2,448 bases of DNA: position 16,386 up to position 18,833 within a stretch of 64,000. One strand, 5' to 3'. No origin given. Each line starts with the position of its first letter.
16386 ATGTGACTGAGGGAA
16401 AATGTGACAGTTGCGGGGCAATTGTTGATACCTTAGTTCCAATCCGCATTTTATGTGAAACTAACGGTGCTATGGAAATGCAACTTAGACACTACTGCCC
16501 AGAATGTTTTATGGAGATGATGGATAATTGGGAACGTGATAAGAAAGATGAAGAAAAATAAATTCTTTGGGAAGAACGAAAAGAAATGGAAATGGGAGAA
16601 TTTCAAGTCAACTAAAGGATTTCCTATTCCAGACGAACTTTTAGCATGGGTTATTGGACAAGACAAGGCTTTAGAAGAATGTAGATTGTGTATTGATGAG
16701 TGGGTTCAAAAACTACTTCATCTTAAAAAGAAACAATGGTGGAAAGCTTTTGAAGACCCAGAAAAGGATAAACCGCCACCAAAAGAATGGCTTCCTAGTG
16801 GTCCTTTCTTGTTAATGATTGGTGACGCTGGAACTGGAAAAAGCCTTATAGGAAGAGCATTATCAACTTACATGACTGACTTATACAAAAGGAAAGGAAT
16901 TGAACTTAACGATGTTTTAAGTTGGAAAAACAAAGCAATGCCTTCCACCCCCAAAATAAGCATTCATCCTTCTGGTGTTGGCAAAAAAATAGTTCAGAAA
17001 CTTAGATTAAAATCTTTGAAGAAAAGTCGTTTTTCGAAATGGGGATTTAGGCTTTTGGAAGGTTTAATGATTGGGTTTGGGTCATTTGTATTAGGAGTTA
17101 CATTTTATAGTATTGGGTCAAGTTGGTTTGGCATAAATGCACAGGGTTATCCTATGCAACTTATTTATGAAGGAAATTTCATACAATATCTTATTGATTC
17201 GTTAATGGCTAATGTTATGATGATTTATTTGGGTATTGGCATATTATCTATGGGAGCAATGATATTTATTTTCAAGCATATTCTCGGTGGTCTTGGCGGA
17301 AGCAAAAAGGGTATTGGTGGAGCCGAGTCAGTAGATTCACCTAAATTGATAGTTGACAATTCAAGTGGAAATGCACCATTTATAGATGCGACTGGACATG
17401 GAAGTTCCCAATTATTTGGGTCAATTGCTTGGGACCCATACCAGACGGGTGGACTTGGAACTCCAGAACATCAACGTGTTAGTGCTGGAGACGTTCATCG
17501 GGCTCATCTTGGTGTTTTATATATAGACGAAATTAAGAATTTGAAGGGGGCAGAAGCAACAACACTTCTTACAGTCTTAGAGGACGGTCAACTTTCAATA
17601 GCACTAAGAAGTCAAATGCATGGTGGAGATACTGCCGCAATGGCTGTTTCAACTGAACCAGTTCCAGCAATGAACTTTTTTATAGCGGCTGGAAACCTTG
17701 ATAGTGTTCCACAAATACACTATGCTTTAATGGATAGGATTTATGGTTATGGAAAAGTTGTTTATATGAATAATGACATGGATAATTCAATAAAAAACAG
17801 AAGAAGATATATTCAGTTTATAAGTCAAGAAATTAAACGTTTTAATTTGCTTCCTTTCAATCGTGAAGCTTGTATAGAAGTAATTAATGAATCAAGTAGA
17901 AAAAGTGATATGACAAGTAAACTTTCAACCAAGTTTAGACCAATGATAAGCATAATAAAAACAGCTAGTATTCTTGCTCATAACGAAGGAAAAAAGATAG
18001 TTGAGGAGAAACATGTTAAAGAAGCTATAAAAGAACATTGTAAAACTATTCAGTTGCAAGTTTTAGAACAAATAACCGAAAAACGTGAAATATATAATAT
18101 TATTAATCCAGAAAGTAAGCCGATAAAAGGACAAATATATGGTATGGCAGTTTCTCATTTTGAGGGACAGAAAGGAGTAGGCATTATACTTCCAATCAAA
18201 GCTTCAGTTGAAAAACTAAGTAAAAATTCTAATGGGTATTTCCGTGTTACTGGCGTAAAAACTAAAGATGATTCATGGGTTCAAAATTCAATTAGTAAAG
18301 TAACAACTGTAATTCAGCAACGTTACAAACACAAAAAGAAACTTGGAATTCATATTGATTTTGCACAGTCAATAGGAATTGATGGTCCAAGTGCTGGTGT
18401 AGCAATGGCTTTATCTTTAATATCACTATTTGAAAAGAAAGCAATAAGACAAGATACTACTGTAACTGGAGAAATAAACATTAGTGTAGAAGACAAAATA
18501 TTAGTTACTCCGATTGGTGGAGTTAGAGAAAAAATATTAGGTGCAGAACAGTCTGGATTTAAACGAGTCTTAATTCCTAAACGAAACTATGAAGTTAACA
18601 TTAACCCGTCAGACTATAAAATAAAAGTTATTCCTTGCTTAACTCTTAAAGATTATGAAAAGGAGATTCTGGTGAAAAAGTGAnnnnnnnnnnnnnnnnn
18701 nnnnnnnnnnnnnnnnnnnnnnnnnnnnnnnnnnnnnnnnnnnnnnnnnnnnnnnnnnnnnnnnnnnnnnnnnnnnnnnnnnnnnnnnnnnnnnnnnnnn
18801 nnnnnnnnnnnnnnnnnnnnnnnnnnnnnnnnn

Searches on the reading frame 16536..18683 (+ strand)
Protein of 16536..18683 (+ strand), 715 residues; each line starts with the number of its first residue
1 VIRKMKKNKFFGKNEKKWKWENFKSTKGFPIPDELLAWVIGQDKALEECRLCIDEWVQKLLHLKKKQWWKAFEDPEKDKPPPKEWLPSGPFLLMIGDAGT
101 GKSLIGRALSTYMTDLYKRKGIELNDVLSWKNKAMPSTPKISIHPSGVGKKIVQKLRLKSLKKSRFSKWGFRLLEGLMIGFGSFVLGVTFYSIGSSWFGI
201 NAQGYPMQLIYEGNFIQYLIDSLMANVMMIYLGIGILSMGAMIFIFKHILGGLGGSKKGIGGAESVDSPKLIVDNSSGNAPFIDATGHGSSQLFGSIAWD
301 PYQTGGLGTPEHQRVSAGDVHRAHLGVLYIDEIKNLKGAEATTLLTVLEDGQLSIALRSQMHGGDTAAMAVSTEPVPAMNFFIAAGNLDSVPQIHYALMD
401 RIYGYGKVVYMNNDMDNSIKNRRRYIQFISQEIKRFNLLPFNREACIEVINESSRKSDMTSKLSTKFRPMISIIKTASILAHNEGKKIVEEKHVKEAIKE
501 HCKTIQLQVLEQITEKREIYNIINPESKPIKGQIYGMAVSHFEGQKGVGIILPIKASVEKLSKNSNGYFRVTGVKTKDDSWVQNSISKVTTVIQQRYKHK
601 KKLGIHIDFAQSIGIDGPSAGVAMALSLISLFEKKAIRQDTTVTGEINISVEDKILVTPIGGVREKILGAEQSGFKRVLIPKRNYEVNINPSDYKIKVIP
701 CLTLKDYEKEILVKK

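Call 17: search_protein_families(library=pfam, proteins=[window:16536-18683:+], max_evalue=0.01)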
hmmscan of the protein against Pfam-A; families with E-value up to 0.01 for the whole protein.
window:16536-18683:+ (715 aa): 9 families
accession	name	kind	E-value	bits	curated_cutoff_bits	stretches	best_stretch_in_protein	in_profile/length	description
PF05362.19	Lon_C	-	2.6e-21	76.6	21.1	1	520-688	16-177/205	Lon protease (S16) C-terminal proteolytic domain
PF20436.4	LonB_AAA-LID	-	2.7e-13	50.2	22.4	1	440-501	1-62/65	Archaeal LonB, AAA+ ATPase LID domain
PF01078.27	Mg_chelatase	-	4.9e-10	39.6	20.3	2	313-362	95-144/207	Magnesium chelatase, subunit ChlI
PF00158.32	Sigma54_activat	-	1e-05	25.7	20.2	1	316-353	85-122/168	Sigma-54 interaction domain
PF07728.20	AAA_5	-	8.5e-05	23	22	0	326-401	68-138/139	AAA domain (dynein-related subfamily)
PF13541.12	ChlI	-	0.00034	20.9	27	1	578-684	18-121/121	Subunit ChlI of Mg-chelatase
PF13654.12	AAA_32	-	0.00038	20.9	21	1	280-378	3-99/133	LonB-like, AAA domain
PF00004.35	AAA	-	0.00054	20.8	21.2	0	92-114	1-23/131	ATPase family associated with various cellular activities (AAA)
PF00493.29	MCM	-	0.0022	17.6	23.3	0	315-356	112-153/224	MCM P-loop domain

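Call 18: search_protein_families(library=phrogs, proteins=[window:16536-18683:+], max_evalue=0.01)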
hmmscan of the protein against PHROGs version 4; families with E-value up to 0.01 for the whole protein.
window:16536-18683:+ (715 aa): 1 family
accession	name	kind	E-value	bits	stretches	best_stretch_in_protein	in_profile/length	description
phrog_15585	-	unknown function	6.7e-18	65.4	1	520-685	583-740/793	-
